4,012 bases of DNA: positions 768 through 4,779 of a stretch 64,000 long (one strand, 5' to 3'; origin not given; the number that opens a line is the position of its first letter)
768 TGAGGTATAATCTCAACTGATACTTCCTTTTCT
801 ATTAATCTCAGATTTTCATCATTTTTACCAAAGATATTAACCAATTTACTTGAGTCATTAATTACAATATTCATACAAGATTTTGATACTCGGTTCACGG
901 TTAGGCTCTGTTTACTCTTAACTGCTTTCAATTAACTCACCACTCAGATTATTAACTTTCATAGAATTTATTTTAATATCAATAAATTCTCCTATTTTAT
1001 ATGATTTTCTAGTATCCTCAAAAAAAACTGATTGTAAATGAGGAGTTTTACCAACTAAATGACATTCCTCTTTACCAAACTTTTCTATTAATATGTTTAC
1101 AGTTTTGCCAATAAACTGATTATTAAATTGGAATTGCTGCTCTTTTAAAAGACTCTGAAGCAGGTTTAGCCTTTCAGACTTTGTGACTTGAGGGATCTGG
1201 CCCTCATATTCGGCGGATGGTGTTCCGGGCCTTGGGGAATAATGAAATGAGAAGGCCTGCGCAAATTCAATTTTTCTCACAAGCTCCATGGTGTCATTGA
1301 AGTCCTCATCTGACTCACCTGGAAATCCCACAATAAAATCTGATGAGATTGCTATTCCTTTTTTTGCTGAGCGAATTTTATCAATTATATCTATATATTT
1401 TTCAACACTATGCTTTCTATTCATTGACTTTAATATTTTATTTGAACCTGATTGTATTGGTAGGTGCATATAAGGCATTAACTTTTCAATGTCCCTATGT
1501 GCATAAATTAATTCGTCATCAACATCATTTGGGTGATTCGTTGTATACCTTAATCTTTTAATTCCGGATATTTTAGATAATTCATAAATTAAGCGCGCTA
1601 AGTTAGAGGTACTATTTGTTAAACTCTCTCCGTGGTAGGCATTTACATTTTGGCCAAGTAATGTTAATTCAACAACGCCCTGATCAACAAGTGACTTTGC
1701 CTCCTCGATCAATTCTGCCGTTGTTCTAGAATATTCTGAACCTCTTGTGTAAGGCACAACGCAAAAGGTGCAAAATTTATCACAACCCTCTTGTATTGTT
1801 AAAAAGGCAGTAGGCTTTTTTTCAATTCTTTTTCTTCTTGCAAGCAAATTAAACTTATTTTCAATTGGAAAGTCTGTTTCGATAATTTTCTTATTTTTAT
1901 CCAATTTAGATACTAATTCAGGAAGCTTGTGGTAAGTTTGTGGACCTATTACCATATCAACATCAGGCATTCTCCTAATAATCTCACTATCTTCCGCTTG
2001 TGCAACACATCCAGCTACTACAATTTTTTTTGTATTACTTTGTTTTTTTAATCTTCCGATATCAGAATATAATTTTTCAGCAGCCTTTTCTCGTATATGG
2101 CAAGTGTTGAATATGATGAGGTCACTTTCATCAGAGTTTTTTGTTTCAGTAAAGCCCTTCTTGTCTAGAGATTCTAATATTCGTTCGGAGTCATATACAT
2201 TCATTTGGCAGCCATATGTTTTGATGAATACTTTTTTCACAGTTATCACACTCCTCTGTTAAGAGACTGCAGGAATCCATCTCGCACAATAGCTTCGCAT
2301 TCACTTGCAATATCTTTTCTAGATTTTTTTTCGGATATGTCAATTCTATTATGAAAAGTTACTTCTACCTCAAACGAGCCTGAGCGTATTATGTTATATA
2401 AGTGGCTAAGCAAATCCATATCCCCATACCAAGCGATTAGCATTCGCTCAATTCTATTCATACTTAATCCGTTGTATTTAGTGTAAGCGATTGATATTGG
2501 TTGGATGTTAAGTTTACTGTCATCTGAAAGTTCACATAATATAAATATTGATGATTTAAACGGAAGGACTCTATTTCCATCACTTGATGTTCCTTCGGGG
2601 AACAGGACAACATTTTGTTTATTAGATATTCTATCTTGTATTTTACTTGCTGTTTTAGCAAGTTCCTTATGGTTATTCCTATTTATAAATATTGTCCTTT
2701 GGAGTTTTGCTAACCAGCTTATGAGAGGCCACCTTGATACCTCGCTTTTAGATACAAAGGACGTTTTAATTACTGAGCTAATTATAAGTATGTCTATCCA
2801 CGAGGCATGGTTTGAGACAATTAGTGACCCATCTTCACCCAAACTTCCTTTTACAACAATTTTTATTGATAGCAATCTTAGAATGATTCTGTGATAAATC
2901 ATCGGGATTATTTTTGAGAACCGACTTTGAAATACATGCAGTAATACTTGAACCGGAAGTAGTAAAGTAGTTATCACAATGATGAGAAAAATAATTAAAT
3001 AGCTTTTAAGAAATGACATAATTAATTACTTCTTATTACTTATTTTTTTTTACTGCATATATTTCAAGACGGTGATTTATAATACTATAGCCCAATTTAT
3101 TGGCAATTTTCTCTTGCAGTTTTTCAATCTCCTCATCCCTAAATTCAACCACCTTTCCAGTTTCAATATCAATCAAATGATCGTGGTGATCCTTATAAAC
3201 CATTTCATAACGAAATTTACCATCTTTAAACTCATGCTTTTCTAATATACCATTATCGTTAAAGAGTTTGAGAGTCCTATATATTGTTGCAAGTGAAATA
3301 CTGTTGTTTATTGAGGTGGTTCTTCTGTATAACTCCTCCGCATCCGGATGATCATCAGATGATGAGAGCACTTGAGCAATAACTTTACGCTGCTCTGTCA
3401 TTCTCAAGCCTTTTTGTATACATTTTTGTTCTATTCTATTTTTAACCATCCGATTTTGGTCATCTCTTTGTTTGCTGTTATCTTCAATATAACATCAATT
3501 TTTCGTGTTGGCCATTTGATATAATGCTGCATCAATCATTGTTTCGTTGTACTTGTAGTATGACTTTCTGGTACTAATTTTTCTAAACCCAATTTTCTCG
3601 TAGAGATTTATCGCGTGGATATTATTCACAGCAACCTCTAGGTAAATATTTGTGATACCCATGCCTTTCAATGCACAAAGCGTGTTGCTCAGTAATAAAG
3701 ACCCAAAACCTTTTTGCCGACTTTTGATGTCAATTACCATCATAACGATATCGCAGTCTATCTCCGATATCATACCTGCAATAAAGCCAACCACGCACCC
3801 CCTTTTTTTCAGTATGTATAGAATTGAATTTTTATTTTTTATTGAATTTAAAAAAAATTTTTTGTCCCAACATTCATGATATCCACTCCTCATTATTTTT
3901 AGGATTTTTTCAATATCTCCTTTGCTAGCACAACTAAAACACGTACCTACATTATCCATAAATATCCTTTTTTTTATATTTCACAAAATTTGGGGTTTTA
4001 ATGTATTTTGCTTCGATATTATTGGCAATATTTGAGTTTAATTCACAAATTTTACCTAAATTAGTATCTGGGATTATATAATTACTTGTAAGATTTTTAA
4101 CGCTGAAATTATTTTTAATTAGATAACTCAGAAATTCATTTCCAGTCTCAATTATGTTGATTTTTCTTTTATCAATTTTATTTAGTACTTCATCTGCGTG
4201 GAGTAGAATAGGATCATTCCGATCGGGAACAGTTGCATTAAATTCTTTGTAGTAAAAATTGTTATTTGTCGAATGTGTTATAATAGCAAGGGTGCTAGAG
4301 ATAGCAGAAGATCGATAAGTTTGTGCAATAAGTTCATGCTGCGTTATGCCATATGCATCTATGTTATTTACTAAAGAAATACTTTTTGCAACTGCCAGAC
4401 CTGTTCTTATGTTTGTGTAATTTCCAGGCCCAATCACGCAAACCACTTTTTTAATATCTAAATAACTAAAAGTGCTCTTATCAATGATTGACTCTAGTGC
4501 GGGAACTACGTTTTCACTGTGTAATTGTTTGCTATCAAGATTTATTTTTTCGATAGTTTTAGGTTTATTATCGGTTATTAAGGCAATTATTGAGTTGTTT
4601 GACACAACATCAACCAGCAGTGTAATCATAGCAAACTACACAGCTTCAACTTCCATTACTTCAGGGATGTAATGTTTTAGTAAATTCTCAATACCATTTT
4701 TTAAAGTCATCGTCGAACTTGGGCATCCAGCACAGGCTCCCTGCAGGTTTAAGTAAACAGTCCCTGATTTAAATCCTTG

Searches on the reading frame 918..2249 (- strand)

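Call 59: search_protein_families(library=pfam, proteins=[window:918-2249:-], max_evalue=0.00001)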
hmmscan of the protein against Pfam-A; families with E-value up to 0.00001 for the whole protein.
window:918-2249:- (443 aa): 3 families
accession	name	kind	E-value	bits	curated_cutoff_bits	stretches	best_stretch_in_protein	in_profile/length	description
PF00919.26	UPF0004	-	1.1e-32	112.3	27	1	6-102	1-98/98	Uncharacterized protein family UPF0004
PF04055.27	Radical_SAM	-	3.7e-32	112.2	29.5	1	151-324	2-166/166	Radical SAM superfamily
PF01938.26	TRAM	-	4.8e-08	33.2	21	1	379-440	3-61/61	TRAM domain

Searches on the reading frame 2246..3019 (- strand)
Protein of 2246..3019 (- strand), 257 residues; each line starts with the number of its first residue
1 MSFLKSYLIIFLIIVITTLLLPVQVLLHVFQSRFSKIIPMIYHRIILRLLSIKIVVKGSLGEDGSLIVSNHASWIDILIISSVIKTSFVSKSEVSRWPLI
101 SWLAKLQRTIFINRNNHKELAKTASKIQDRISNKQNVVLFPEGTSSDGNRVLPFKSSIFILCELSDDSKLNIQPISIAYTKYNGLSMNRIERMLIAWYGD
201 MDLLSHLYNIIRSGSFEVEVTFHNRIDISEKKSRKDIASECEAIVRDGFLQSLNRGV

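Call 59: search_protein_families(library=pfam, proteins=[window:2246-3019:-], max_evalue=0.00001)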
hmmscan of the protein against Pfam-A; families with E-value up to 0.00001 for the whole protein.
window:2246-3019:- (257 aa): 1 family
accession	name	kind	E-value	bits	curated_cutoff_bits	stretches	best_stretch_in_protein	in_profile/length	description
PF01553.26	Acyltransferase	-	1.8e-24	86.4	23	1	63-177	14-131/132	Acyltransferase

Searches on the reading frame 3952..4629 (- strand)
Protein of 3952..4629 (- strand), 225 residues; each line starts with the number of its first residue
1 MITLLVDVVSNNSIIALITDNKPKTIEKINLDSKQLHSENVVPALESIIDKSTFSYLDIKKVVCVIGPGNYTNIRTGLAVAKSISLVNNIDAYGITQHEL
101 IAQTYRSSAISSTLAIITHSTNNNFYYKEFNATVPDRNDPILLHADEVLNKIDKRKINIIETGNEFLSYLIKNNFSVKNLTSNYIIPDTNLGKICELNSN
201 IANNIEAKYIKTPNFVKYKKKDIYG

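Call 72: search_protein_families(library=pfam, proteins=[window:3952-4629:-], max_evalue=0.00001)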
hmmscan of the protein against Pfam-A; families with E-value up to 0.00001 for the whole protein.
window:3952-4629:- (225 aa): 1 family
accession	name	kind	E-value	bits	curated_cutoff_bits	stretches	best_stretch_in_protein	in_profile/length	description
PF00814.31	TsaD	-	2.2e-11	44.4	24.8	1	34-149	26-148/264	tRNA N6-adenosine threonylcarbamoyltransferase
